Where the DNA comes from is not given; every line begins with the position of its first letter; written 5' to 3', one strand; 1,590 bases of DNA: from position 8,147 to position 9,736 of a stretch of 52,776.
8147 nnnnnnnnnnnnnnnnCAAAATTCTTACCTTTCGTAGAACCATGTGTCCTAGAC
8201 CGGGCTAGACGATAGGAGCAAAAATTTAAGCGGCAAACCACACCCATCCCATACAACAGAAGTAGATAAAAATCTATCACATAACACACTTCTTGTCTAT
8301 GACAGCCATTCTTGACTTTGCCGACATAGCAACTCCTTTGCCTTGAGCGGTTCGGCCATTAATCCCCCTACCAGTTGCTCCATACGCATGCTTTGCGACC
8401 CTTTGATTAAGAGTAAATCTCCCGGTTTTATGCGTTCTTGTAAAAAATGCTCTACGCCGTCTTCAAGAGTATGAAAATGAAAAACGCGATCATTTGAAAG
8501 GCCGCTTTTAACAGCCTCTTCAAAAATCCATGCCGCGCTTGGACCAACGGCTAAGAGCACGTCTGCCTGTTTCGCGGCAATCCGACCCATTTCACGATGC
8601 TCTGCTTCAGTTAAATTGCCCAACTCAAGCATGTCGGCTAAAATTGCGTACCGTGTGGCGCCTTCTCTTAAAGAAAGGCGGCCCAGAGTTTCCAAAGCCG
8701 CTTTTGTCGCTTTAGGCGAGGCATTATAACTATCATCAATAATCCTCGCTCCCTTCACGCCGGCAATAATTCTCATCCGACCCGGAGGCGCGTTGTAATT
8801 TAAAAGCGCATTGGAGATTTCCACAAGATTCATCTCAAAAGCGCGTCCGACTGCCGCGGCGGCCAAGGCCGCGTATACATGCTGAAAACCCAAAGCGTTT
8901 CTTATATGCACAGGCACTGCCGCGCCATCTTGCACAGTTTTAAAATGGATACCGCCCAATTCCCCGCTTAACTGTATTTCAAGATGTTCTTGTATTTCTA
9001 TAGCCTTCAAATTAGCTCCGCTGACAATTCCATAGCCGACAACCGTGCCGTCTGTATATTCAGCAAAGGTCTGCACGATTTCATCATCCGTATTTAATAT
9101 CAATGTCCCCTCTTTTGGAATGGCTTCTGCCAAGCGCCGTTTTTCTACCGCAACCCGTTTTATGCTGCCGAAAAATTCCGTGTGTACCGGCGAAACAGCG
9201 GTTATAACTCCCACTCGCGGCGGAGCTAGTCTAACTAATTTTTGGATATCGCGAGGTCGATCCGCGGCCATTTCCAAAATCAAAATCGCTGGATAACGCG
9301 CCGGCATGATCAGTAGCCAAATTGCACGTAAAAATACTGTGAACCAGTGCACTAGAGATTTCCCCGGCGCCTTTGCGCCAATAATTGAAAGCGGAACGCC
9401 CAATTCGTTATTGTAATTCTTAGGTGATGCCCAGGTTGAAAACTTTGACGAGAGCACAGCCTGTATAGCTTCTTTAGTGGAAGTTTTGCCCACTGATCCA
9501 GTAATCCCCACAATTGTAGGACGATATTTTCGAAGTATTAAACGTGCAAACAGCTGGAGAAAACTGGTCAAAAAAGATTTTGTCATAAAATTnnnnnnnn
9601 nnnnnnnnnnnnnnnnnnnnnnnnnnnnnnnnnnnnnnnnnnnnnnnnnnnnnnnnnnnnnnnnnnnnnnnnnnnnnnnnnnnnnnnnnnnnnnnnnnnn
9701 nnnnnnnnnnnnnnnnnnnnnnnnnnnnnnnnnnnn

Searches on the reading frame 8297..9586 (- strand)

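Call 45: search_protein_families(library=pfam, proteins=[window:8297-9586:-], max_evalue=0.001)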
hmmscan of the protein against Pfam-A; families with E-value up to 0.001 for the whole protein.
window:8297-9586:- (429 aa): 2 families
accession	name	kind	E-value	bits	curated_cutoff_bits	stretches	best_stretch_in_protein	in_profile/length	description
PF08245.18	Mur_ligase_M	-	4.8e-28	98.9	24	2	98-246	56-199/200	Mur ligase middle domain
PF02875.26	Mur_ligase_C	-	1.8e-21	77.7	28.4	1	269-397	1-126/127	Mur ligase, glutamate ligase domain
